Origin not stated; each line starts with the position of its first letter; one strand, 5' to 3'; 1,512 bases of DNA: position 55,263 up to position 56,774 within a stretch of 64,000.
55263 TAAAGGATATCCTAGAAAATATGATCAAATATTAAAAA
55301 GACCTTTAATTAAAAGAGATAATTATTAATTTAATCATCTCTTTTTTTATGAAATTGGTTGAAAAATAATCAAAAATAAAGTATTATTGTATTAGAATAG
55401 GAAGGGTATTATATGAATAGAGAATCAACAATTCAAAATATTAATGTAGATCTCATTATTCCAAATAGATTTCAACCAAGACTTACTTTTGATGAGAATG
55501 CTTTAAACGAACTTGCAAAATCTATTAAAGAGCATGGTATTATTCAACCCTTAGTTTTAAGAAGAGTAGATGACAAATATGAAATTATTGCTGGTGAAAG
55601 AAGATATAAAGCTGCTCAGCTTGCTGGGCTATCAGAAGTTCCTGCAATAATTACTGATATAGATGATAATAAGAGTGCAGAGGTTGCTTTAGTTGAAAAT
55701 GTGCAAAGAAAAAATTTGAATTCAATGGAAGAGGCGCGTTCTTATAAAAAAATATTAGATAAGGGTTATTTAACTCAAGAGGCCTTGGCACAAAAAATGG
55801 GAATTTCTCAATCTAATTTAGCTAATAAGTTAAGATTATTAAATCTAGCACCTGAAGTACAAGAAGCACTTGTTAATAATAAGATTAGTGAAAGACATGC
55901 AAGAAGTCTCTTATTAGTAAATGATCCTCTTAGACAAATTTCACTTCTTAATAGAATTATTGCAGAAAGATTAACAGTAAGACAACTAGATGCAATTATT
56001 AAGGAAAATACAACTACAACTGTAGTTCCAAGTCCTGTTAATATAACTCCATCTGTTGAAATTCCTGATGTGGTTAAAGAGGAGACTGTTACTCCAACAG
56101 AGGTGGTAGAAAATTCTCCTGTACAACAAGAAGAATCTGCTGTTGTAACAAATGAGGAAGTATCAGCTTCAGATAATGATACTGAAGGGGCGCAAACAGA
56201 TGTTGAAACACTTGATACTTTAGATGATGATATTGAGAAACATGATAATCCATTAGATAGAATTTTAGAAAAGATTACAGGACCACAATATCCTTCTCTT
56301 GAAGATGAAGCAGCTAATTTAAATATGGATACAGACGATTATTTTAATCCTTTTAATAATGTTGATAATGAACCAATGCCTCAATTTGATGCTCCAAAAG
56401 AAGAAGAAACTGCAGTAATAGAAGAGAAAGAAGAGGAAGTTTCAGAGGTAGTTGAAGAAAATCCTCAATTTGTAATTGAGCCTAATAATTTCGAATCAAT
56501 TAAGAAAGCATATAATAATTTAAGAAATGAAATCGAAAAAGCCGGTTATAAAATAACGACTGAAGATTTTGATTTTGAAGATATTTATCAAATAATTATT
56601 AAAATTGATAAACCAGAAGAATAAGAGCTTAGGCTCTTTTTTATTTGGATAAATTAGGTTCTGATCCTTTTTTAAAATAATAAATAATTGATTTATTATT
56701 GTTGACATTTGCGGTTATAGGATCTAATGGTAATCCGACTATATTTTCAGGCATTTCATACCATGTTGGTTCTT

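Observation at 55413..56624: The only ParB-family gene at the rsmG locus is an atypical Noc, and soj-spo0J do not follow it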

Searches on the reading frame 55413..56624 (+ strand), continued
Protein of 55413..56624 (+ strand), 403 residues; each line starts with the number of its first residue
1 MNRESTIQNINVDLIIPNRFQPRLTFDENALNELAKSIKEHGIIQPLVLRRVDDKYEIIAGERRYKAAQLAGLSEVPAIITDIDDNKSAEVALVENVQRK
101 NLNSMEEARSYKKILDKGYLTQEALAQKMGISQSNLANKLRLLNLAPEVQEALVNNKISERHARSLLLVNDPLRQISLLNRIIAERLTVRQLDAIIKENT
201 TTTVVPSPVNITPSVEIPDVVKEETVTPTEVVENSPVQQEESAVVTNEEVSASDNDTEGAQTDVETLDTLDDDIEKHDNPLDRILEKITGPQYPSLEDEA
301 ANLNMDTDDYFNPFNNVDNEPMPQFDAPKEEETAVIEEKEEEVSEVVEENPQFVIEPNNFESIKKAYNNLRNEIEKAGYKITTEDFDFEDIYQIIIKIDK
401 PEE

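Call 47: list_cluster_members(proteins=[P0241, P0244, P0250, P0261, P0283, P0311, P0329, P0348, P0369, P0339])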
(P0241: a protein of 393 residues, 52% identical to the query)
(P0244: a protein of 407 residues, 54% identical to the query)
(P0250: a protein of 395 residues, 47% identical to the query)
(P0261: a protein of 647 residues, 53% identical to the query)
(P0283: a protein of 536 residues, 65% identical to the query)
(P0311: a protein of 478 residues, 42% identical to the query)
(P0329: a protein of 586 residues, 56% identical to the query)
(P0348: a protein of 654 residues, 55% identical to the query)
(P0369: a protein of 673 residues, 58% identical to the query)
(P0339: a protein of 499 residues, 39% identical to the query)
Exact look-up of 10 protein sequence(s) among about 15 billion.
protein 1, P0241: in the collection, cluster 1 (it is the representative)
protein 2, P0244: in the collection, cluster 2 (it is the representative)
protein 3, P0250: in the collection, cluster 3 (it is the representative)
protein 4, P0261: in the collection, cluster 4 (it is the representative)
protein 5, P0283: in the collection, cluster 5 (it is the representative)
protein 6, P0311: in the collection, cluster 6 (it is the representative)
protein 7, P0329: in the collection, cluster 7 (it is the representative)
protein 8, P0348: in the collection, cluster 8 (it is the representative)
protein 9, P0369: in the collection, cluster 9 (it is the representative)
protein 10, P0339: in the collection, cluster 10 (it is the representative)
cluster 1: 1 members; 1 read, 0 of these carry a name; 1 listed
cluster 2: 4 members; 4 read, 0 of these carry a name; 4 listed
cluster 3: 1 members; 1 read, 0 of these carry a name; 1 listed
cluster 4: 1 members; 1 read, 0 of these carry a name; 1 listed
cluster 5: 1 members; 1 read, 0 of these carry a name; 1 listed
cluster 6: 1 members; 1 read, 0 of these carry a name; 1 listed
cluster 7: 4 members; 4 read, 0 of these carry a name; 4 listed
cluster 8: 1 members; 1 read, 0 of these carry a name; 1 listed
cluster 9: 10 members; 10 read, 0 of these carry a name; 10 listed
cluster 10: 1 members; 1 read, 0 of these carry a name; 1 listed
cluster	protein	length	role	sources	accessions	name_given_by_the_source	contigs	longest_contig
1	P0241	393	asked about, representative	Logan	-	-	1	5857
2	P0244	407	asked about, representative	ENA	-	-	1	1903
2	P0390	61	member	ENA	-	-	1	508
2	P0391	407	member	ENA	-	-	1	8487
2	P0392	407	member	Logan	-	-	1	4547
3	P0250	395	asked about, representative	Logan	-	-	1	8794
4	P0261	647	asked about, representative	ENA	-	-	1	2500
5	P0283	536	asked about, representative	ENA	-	-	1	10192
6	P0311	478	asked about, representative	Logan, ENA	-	-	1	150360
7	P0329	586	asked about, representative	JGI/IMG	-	-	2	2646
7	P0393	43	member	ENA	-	-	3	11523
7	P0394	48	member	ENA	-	-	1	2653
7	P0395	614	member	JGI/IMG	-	-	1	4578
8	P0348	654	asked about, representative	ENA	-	-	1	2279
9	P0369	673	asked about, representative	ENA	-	-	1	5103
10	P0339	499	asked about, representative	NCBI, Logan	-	-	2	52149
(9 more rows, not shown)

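Call 49: find_encoding_contigs(protein=P0175, flank=7000, max_places=2)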
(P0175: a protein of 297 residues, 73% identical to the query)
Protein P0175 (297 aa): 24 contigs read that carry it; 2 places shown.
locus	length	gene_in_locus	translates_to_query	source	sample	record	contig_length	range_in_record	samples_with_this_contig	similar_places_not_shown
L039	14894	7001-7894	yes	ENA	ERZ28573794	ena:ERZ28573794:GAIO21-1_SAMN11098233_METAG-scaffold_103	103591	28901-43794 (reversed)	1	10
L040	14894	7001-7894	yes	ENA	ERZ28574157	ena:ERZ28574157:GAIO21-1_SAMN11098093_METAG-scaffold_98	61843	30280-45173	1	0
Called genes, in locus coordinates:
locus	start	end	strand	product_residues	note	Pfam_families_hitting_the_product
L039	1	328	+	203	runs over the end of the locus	PF13083:KH_KhpA-B (faint), PF01424:R3H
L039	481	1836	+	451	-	PF10396:TrmE_N, PF00350:Dynamin_N (faint), PF12631:MnmE_helical, PF01926:MMR_HSR1, PF02421:FeoB_N, PF08477:Roc (faint)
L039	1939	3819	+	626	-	PF00890:FAD_binding_2 (faint), PF01134:GIDA, PF07992:Pyr_redox_2 (faint), PF21680:GIDA_C_1st, PF13932:SAM_GIDA_C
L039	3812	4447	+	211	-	PF02527:GidB, PF05175:MTS (faint), PF13847:Methyltransf_31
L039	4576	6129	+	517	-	PF02195:ParB_N, PF17762:HTH_ParB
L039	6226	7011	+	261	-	PF00142:Fer4_NifH, PF01656:CbiA, PF02374:ArsA_ATPase, PF06564:CBP_BcsQ (faint), PF09140:MipZ (faint), PF10609:ParA, PF13614:AAA_31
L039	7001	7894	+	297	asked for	PF02195:ParB_N, PF17762:HTH_ParB, PF01381:HTH_3 (weak), PF23552:ParB_C (weak)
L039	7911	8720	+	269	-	PF21088:MS_channel_1st, PF00924:MS_channel_2nd, PF21082:MS_channel_3rd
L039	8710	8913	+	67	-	PF06107:DUF951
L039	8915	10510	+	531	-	PF03806:ABG_transport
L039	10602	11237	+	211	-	PF00583:Acetyltransf_1, PF13673:Acetyltransf_10, PF13508:Acetyltransf_7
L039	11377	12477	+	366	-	PF01926:MMR_HSR1, PF02421:FeoB_N, PF06071:YchF-GTPase_C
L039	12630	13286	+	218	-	-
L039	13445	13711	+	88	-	-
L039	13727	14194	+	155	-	PF00436:SSB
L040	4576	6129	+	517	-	PF02195:ParB_N, PF17762:HTH_ParB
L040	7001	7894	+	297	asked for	PF02195:ParB_N, PF17762:HTH_ParB, PF01381:HTH_3 (weak), PF23552:ParB_C (weak)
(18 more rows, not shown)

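Call 64: list_cluster_members(proteins=[P0004, P0008, P0061, P0066, P0091, P0040, P0036, P0077, P0001, P0011])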
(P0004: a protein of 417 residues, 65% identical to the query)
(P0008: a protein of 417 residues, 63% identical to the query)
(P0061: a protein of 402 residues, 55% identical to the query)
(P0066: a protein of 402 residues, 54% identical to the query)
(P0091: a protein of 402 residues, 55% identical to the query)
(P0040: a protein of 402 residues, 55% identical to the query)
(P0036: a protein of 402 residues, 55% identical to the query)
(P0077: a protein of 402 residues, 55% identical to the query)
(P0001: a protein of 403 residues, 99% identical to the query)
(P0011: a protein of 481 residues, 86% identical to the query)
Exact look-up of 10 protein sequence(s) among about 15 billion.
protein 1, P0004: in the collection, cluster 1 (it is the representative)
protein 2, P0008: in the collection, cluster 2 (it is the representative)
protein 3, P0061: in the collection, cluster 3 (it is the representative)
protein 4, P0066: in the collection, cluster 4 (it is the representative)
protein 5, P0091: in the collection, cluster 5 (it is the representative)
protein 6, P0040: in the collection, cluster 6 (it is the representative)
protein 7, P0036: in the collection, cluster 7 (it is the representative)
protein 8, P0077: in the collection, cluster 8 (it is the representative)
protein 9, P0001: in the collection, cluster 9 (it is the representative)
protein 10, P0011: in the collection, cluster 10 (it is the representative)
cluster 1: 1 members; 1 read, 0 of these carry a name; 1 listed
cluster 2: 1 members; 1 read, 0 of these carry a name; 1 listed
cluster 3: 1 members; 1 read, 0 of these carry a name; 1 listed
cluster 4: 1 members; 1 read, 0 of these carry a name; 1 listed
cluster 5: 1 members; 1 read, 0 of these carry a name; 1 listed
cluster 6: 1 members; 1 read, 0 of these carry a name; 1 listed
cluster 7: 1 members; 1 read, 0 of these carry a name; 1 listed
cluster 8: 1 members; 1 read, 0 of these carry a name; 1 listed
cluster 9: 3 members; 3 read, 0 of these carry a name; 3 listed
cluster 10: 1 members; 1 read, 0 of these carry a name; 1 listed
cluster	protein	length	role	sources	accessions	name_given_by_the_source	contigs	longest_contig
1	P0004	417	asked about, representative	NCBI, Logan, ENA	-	-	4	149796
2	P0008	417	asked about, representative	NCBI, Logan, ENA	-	-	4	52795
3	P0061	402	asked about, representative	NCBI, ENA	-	-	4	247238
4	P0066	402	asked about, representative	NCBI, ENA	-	-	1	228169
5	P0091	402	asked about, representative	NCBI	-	-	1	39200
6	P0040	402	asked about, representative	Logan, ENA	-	-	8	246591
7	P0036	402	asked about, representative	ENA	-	-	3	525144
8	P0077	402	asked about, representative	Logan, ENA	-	-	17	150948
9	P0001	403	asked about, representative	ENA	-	-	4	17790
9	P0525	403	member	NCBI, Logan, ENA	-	-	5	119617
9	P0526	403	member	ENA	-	-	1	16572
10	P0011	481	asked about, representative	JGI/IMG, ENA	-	-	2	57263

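Call 73: find_encoding_contigs(protein=P0067, flank=10000, max_places=10)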
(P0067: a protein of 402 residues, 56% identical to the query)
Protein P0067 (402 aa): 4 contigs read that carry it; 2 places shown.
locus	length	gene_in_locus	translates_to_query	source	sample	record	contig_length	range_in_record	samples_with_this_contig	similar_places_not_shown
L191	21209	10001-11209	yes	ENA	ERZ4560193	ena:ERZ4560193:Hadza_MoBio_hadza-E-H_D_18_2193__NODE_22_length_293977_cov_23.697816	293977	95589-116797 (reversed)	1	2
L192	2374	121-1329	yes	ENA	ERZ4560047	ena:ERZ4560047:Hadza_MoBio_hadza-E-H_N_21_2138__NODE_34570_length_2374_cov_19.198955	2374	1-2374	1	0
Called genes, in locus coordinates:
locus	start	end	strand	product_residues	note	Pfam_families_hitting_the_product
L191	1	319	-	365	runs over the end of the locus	PF02463:SMC_N, PF13175:AAA_15, PF13476:AAA_23, PF13304:AAA_21 (faint)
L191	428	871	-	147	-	PF06338:ComK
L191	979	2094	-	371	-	PF00712:DNA_pol3_beta, PF02767:DNA_pol3_beta_2, PF02768:DNA_pol3_beta_3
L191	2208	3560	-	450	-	PF11638:DnaA_N, PF01695:IstB_IS21, PF00308:Bac_DnaA, PF00004:AAA (weak), PF08299:Bac_DnaA_C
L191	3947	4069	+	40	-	PF00468:Ribosomal_L34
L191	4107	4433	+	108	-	PF00825:Ribonuclease_P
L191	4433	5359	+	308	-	PF02096:60KD_IMP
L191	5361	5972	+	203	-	PF13083:KH_KhpA-B, PF01424:R3H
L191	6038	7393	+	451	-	PF10396:TrmE_N, PF00350:Dynamin_N (faint), PF12631:MnmE_helical, PF01926:MMR_HSR1, PF02421:FeoB_N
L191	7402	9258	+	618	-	PF00890:FAD_binding_2 (faint), PF01134:GIDA, PF07992:Pyr_redox_2 (faint), PF12831:FAD_oxidored, PF21680:GIDA_C_1st, PF13932:SAM_GIDA_C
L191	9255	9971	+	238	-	PF02527:GidB, PF05175:MTS (weak), PF13847:Methyltransf_31 (weak)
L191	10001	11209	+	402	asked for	PF02195:ParB_N, PF17762:HTH_ParB, PF01381:HTH_3 (weak)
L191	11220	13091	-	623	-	PF00912:Transgly, PF00905:Transpeptidase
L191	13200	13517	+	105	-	-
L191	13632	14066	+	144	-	-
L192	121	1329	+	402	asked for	PF02195:ParB_N, PF17762:HTH_ParB, PF01381:HTH_3 (weak)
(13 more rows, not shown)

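Call 78: fold_search(model_id=the predicted structure, library=pdb)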
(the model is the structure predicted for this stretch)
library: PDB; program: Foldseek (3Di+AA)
matches with E <= 10: 175; with E <= 0.001: 46
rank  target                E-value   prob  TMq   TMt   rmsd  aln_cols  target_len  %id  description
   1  7nfu_A                6.7e-20  1.00  0.39  0.63   4.7       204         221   50  Crystal structure of C-terminally truncated Geobacillus thermoleovorans nucleoid occlusion protein Noc (released 2021-02-17)
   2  7ol9_B                7.1e-20  1.00  0.25  0.49  14.5       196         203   48  Crystal structure of C-terminally truncated Bacillus subtilis nucleoid occlusion protein (Noc) complexed to the Noc-bi (released 2022-03-09)
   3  7nfu_B                1.8e-19  1.00  0.40  0.68   4.1       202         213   50  Crystal structure of C-terminally truncated Geobacillus thermoleovorans nucleoid occlusion protein Noc (released 2021-02-17)
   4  7ng0                  4.9e-19  1.00  0.26  0.50  14.0       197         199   50  Crystal structure of N- and C-terminally truncated Geobacillus thermoleovorans nucleoid occlusion protein Noc (released 2021-02-17)
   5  7ol9_A                1.8e-18  1.00  0.25  0.48  14.4       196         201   48  Crystal structure of C-terminally truncated Bacillus subtilis nucleoid occlusion protein (Noc) complexed to the Noc-bi (released 2022-03-09)
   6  6sdk_B                5.6e-18  1.00  0.25  0.48  13.9       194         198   42  Crystal structure of bacterial ParB dimer bound to CDP (released 2019-10-23)
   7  6sdk_A                6.3e-18  1.00  0.25  0.50  14.0       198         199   41  Crystal structure of bacterial ParB dimer bound to CDP (released 2019-10-23)
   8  7bnk_A                7.4e-18  1.00  0.24  0.49  13.8       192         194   41  Crystal structure of ParB from Myxococcus xanthus bound to CDP and Monothiophosphate (released 2021-09-08)
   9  7bnk_B                2.4e-17  1.00  0.24  0.49  13.8       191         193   41  Crystal structure of ParB from Myxococcus xanthus bound to CDP and Monothiophosphate (released 2021-09-08)
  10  7bnr_A                2.6e-17  1.00  0.25  0.49  13.7       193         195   40  Crystal structure of a ParB Q52A mutant from Myxococcus xanthus bound to CTPyS (released 2021-09-08)
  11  7bnr_B                4.6e-17  1.00  0.26  0.51  13.7       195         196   39  Crystal structure of a ParB Q52A mutant from Myxococcus xanthus bound to CTPyS (released 2021-09-08)
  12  7o0n_A                1.1e-16  1.00  0.25  0.49  13.7       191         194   40  Crystal structure of a ParB E93A mutant from Myxococcus xanthus bound to CDP and monothiophosphate (released 2021-09-15)
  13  6t1f_D                1.1e-16  1.00  0.39  0.76   3.4       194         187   40  Crystal structure of the C-terminally truncated chromosome-partitioning protein ParB from Caulobacter crescentus compl (released 2020-10-14)
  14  1vz0_F                1.1e-16  1.00  0.36  0.69  11.0       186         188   48  Chromosome segregation protein Spo0J from Thermus thermophilus (released 2004-07-19)
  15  1vz0_A                1.2e-16  1.00  0.35  0.69  11.0       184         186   48  Chromosome segregation protein Spo0J from Thermus thermophilus (released 2004-07-19)
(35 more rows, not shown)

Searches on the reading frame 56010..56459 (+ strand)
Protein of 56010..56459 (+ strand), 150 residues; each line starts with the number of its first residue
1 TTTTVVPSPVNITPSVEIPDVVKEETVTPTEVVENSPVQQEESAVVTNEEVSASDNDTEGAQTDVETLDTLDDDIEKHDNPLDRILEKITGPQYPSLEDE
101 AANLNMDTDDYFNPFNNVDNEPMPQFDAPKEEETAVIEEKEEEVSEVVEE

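Call 80: search_protein_families(library=pfam, proteins=[window:56010-56459:+], max_evalue=10)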
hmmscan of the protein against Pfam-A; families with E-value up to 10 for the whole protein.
seq(150 aa): 0 families
